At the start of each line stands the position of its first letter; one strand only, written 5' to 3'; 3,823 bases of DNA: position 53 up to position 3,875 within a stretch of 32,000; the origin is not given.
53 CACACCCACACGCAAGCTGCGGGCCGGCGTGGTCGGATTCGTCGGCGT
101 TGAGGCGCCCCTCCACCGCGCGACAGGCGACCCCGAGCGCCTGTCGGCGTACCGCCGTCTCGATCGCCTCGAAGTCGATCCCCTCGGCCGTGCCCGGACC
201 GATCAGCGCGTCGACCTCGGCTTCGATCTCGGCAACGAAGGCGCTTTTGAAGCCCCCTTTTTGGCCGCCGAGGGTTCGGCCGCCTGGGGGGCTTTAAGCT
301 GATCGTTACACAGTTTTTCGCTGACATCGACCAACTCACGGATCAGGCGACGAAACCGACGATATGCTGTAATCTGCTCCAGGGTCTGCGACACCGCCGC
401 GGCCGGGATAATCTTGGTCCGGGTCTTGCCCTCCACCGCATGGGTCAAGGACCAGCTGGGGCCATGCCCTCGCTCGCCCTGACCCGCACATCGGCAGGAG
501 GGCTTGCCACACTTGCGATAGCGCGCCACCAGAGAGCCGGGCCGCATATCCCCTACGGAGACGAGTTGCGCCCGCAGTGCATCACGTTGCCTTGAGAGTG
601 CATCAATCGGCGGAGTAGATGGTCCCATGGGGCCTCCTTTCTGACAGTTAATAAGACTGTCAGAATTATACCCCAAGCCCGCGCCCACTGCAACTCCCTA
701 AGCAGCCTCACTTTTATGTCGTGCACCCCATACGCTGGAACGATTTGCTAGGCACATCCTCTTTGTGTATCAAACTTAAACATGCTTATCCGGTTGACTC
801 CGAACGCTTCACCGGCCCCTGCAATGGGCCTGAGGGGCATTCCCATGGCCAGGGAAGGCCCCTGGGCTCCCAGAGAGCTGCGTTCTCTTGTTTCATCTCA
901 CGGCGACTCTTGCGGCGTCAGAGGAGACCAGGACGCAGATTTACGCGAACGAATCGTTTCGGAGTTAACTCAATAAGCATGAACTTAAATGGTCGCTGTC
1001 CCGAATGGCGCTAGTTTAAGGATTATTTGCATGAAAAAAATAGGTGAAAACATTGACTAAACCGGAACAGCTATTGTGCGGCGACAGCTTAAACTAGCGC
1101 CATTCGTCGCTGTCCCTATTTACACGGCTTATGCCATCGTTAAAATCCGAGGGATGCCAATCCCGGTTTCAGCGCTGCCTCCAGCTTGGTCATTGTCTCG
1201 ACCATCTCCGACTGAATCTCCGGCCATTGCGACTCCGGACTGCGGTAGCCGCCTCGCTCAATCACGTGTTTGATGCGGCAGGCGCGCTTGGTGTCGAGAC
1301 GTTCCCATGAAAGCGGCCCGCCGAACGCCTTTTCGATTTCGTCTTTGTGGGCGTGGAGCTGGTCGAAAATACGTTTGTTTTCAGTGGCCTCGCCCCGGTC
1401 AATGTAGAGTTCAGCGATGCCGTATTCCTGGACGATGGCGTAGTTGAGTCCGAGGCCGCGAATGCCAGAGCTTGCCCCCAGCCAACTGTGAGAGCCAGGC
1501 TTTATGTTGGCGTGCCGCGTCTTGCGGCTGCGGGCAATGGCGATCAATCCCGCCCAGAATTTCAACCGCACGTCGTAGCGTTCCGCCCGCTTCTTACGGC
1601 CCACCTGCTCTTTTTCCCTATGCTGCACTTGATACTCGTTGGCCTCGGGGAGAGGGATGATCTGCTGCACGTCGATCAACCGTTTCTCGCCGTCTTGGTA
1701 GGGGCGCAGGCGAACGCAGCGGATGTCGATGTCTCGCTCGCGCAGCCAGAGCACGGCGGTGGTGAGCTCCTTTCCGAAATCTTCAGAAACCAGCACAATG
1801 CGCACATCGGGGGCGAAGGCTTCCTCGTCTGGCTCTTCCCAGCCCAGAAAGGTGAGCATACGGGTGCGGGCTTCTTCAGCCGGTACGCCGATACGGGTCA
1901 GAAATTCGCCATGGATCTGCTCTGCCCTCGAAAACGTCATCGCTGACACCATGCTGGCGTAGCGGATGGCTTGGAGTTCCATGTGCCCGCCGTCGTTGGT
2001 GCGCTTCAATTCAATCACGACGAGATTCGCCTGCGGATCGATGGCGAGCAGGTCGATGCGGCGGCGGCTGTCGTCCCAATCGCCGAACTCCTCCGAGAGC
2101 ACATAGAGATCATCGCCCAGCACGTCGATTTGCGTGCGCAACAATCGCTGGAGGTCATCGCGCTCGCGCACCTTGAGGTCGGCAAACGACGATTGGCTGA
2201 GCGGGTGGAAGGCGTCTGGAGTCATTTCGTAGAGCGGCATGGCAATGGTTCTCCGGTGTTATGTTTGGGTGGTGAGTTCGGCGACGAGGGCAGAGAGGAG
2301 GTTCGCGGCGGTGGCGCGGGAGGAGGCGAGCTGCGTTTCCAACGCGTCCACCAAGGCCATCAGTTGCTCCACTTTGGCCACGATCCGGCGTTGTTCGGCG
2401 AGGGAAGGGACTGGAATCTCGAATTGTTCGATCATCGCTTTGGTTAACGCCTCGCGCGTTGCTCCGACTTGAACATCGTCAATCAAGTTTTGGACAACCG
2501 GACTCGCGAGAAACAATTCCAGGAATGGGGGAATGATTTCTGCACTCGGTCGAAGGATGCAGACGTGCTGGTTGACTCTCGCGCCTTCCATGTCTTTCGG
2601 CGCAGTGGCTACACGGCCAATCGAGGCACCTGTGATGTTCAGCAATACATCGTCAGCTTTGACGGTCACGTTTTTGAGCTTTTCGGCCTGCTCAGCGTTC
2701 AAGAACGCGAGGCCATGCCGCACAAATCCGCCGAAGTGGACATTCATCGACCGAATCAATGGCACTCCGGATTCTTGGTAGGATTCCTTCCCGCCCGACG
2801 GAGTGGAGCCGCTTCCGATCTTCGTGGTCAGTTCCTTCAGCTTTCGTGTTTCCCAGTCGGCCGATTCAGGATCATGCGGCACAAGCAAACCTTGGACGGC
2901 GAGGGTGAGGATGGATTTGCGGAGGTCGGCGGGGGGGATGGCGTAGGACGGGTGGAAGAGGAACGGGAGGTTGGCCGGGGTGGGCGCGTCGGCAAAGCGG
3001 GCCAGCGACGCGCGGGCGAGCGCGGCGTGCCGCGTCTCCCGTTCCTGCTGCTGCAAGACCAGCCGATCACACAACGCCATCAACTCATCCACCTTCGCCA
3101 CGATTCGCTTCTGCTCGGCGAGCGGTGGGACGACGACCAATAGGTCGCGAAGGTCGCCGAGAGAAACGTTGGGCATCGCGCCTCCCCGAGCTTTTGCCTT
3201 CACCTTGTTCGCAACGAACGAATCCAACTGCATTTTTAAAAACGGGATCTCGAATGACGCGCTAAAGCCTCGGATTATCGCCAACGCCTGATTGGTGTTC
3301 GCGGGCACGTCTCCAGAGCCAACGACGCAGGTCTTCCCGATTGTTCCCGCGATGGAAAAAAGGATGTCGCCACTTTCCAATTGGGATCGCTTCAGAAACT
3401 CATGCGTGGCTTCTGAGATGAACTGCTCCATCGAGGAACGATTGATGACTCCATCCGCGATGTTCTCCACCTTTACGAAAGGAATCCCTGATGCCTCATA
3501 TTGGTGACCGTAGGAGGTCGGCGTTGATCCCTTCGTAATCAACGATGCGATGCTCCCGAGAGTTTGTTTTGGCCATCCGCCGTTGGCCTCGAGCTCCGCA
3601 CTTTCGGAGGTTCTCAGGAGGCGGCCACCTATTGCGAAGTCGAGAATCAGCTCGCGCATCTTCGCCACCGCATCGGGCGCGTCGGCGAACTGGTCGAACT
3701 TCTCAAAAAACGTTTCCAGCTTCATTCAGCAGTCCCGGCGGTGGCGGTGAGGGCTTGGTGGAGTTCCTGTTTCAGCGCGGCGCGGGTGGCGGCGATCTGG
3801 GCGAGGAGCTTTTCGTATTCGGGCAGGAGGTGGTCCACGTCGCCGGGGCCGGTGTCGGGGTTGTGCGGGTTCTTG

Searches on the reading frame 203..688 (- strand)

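Call 18: search_protein_families(library=pfam, proteins=[window:203-688:-], max_evalue=0.001)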
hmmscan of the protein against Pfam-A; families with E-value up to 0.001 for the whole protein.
window:203-688:- (161 aa): 1 family
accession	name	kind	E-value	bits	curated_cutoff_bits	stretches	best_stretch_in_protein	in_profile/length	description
PF20586.3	DUF6788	-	1.7e-31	108.8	27.2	1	29-128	2-101/103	Family of unknown function (DUF6788)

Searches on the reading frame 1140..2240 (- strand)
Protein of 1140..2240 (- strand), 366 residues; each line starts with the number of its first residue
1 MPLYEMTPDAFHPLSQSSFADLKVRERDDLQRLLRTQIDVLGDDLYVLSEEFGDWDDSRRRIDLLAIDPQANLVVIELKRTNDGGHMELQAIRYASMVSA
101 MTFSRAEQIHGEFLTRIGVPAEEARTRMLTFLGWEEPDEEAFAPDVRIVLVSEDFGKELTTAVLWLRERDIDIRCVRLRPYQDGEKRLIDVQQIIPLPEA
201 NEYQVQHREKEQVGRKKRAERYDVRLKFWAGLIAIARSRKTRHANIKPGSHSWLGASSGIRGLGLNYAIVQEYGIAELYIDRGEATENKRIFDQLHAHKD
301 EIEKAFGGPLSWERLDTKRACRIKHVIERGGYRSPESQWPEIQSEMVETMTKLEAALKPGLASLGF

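Call 18: search_protein_families(library=pfam, proteins=[window:1140-2240:-], max_evalue=0.001)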
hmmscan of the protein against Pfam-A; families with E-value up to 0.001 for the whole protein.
window:1140-2240:- (366 aa): 1 family
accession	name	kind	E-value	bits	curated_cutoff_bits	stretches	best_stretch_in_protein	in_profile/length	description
PF14088.11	DUF4268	-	4.2e-31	108.3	27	1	224-359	1-138/140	Domain of unknown function (DUF4268)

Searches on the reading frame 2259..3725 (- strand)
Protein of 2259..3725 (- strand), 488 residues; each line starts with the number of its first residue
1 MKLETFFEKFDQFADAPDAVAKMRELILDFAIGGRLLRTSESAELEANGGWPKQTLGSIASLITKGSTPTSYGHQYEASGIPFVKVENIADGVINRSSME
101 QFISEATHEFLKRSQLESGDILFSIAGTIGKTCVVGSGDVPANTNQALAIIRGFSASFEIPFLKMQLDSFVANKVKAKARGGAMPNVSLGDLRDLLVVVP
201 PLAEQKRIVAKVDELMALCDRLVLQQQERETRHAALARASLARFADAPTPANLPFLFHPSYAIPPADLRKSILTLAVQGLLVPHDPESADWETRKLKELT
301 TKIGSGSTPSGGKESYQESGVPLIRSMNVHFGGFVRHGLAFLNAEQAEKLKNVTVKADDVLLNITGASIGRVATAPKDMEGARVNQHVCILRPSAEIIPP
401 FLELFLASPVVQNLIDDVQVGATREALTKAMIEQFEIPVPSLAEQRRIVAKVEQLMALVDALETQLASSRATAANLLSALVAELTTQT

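Call 18: search_protein_families(library=pfam, proteins=[window:2259-3725:-], max_evalue=0.001)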
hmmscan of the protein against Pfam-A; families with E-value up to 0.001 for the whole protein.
window:2259-3725:- (488 aa): 1 family
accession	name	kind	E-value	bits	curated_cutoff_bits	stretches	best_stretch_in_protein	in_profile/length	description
PF01420.25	Methylase_S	-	2.5e-31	109.6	22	2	290-466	3-162/168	Type I restriction modification DNA specificity domain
